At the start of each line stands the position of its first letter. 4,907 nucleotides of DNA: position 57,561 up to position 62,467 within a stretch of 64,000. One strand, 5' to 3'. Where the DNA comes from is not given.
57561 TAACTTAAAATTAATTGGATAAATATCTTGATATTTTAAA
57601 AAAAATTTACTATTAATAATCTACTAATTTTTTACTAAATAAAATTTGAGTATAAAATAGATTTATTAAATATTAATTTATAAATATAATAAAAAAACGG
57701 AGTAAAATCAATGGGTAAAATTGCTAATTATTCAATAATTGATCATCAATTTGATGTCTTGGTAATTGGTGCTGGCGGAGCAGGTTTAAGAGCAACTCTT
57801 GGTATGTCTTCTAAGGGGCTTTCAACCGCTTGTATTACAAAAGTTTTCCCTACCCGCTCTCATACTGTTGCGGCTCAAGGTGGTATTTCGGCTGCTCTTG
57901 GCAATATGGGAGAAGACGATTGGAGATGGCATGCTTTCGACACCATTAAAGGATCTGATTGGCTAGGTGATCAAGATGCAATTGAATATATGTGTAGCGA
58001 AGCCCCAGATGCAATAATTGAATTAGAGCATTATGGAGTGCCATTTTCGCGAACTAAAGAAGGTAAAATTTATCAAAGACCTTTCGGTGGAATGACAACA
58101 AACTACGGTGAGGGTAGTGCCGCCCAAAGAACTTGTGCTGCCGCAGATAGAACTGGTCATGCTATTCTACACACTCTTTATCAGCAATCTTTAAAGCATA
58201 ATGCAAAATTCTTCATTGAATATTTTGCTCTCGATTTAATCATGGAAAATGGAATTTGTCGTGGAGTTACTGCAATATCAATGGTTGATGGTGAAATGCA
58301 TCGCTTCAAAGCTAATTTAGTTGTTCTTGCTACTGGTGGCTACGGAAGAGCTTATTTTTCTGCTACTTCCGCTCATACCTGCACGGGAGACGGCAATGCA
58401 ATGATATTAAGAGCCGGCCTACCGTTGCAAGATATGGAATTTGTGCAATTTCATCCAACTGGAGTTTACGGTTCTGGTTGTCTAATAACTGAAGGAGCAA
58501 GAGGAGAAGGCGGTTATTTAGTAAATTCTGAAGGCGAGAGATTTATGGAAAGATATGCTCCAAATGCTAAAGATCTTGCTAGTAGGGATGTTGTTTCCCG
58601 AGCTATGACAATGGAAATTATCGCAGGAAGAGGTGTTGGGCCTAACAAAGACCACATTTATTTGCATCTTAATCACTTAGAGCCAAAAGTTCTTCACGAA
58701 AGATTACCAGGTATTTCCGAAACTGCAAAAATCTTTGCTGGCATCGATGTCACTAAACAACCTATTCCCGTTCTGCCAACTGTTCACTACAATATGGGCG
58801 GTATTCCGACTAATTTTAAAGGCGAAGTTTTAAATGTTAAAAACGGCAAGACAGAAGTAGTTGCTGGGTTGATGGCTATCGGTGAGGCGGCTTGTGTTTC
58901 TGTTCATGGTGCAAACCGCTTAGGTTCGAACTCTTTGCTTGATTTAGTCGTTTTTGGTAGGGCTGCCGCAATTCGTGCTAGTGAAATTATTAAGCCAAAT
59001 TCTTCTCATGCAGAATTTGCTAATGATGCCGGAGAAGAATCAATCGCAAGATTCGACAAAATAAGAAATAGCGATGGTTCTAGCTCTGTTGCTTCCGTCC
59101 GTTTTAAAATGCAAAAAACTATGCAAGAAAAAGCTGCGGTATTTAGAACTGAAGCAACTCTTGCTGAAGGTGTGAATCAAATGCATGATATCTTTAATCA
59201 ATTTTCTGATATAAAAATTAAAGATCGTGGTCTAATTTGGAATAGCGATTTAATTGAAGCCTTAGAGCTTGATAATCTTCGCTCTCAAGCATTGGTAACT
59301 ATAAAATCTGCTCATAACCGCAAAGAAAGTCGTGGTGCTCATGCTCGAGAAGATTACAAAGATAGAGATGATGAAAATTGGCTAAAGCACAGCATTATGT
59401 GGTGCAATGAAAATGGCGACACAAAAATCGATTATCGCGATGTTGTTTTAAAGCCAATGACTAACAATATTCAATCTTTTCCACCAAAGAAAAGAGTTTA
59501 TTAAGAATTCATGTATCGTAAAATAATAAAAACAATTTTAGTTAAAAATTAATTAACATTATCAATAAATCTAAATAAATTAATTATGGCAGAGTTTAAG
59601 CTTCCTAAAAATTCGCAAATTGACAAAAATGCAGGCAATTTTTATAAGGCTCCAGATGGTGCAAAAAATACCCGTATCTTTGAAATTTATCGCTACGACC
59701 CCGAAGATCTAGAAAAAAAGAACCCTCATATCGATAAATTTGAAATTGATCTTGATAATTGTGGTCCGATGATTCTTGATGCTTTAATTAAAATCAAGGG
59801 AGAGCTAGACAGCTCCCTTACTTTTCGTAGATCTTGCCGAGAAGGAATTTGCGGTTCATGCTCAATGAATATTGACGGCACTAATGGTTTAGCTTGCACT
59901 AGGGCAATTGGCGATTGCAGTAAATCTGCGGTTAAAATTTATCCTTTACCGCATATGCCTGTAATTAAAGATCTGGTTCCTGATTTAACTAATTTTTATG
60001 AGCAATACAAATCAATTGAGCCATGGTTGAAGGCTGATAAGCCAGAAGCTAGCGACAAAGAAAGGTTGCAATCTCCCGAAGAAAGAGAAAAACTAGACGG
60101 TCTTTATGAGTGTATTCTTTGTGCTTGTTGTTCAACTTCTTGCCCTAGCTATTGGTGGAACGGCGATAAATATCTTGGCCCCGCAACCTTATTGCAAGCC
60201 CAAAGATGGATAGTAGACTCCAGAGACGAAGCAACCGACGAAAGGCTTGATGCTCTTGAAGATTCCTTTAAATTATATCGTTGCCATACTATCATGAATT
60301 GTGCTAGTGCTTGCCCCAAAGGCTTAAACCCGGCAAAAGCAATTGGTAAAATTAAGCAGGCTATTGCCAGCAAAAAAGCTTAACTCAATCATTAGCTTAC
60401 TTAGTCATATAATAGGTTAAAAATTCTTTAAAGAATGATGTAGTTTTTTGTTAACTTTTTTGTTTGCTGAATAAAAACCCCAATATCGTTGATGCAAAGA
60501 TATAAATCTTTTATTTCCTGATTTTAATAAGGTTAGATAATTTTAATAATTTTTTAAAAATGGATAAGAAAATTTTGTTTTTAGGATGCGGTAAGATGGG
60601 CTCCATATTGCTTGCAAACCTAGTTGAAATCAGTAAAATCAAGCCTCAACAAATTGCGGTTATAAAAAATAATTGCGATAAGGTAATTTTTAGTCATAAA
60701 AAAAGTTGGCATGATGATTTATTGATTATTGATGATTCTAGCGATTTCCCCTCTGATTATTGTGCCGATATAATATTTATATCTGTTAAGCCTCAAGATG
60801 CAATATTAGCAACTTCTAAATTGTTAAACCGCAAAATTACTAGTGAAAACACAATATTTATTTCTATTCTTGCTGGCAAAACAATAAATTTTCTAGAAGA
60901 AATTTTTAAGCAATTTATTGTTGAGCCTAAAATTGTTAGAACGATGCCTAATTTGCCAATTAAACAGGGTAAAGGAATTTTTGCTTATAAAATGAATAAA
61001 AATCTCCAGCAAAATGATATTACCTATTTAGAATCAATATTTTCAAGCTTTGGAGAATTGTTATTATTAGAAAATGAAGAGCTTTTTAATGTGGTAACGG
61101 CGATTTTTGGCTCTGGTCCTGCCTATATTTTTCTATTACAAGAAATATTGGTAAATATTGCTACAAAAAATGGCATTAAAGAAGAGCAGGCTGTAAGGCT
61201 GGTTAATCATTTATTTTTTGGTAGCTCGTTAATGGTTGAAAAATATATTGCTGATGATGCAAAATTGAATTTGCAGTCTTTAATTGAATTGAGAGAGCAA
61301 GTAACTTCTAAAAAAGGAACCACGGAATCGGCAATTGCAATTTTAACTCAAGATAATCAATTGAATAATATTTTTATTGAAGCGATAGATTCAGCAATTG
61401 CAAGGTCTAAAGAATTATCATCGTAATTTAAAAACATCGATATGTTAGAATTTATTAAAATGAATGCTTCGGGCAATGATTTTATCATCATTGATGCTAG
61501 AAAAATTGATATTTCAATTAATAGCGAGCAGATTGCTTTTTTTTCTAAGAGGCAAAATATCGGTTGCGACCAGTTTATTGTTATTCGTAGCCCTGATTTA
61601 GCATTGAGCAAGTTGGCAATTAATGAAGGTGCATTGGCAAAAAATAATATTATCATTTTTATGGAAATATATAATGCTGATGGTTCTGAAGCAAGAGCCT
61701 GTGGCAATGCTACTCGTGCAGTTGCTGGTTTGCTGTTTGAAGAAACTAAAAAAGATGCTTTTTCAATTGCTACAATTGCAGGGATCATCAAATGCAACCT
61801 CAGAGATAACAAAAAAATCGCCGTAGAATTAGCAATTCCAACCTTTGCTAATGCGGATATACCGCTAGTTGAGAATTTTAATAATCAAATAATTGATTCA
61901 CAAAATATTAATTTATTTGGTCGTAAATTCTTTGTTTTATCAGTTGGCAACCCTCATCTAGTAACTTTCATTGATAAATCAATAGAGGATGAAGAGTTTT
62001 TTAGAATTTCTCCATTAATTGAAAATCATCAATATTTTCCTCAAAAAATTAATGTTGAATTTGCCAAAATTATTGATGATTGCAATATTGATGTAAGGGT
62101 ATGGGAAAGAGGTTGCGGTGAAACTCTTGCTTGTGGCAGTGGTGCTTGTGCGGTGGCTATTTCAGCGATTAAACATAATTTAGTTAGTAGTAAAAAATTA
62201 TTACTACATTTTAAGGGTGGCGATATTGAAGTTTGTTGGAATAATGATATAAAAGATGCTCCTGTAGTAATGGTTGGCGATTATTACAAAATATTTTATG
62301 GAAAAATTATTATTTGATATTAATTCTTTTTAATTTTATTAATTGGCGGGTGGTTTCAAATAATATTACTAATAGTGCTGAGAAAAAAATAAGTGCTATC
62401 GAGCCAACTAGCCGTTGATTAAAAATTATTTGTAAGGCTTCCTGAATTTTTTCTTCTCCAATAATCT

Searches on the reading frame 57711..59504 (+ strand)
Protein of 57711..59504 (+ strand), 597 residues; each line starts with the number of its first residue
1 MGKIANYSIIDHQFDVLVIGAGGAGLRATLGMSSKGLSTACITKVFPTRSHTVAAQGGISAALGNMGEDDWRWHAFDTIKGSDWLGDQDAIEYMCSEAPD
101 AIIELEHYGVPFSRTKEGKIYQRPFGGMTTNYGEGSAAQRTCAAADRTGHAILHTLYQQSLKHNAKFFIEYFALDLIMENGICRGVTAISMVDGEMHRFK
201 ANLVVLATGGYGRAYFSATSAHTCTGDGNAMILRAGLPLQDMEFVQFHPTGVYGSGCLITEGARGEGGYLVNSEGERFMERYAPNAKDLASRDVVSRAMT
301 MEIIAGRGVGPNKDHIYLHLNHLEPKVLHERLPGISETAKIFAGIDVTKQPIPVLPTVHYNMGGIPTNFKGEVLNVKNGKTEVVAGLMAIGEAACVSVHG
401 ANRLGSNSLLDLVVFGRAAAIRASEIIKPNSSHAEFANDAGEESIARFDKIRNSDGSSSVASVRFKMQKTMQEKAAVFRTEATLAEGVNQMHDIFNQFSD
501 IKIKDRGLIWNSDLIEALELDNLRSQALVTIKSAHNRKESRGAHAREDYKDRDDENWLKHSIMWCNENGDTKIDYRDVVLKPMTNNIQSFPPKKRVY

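Call 40: search_protein_families(library=pfam, proteins=[window:57711-59504:+], max_evalue=0.0001)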
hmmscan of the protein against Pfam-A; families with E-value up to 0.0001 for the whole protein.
window:57711-59504:+ (597 aa): 3 families
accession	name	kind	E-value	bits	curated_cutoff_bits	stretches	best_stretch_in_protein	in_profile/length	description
PF00890.30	FAD_binding_2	-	1.2e-126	423.7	20.4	1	15-409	1-414/414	FAD binding domain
PF02910.25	Succ_DH_flav_C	-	2.8e-47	160.3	20.8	1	466-597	3-130/130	Fumarate reductase flavoprotein C-term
PF01134.28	GIDA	-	9.5e-05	22.1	22.1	0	15-45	1-31/391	Glucose inhibited division protein A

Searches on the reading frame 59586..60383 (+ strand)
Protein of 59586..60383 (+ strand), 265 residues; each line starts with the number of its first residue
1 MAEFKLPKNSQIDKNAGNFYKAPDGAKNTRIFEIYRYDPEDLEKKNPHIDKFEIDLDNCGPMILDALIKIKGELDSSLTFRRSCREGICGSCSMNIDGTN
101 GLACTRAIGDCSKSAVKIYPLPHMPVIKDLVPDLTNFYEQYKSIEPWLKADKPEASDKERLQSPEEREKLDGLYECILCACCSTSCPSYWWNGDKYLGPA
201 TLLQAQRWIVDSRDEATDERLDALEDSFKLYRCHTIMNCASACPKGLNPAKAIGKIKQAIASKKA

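Call 40: search_protein_families(library=pfam, proteins=[window:59586-60383:+], max_evalue=0.0001)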
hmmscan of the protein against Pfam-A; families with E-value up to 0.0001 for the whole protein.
window:59586-60383:+ (265 aa): 4 families
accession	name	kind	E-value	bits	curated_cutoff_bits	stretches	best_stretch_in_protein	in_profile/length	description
PF13085.11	Fer2_3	-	1.2e-33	115.7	27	1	32-138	2-106/107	2Fe-2S iron-sulfur cluster binding domain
PF13534.11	Fer4_17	-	7.1e-11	42.9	22.2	1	175-248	1-61/61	4Fe-4S dicluster domain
PF13183.11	Fer4_8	-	1.3e-09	38.9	27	1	173-247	2-68/68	4Fe-4S dicluster domain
PF13237.11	Fer4_10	-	2.5e-08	34.2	25.5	1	175-244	8-53/53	4Fe-4S dicluster domain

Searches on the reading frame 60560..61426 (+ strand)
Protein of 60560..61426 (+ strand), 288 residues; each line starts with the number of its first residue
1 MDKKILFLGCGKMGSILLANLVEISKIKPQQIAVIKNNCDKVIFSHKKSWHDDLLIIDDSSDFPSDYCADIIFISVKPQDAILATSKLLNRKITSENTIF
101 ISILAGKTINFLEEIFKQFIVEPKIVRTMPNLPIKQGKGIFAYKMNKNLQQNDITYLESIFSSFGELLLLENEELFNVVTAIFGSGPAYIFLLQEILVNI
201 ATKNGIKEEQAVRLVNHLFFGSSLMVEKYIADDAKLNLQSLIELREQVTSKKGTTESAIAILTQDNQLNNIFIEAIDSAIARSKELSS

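Call 40: search_protein_families(library=pfam, proteins=[window:60560-61426:+], max_evalue=0.0001)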
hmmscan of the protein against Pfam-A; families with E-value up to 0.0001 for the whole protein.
window:60560-61426:+ (288 aa): 2 families
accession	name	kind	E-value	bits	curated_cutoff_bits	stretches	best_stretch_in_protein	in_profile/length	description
PF14748.11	P5CR_dimer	-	6.2e-24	84.7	25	1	173-286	1-105/105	Pyrroline-5-carboxylate reductase dimerisation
PF03807.23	F420_oxidored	-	2.8e-07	31.5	21.6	1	4-106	1-94/94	NADP oxidoreductase coenzyme F420-dependent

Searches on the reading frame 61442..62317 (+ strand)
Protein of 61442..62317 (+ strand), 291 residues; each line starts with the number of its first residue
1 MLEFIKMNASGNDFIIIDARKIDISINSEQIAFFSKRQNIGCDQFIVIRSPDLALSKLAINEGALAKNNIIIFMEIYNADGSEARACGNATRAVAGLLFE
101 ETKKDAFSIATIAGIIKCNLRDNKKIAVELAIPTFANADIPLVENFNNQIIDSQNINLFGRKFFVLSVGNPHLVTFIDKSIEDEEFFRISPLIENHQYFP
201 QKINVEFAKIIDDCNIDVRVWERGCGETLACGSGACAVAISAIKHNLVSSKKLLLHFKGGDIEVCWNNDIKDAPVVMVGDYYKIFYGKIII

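Call 40: search_protein_families(library=pfam, proteins=[window:61442-62317:+], max_evalue=0.0001)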
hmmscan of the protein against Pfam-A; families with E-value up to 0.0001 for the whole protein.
window:61442-62317:+ (291 aa): 1 family
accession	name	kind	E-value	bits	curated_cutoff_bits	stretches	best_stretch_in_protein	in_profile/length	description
PF01678.24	DAP_epimerase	-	4.1e-43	146.7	34.7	2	164-283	1-120/121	Diaminopimelate epimerase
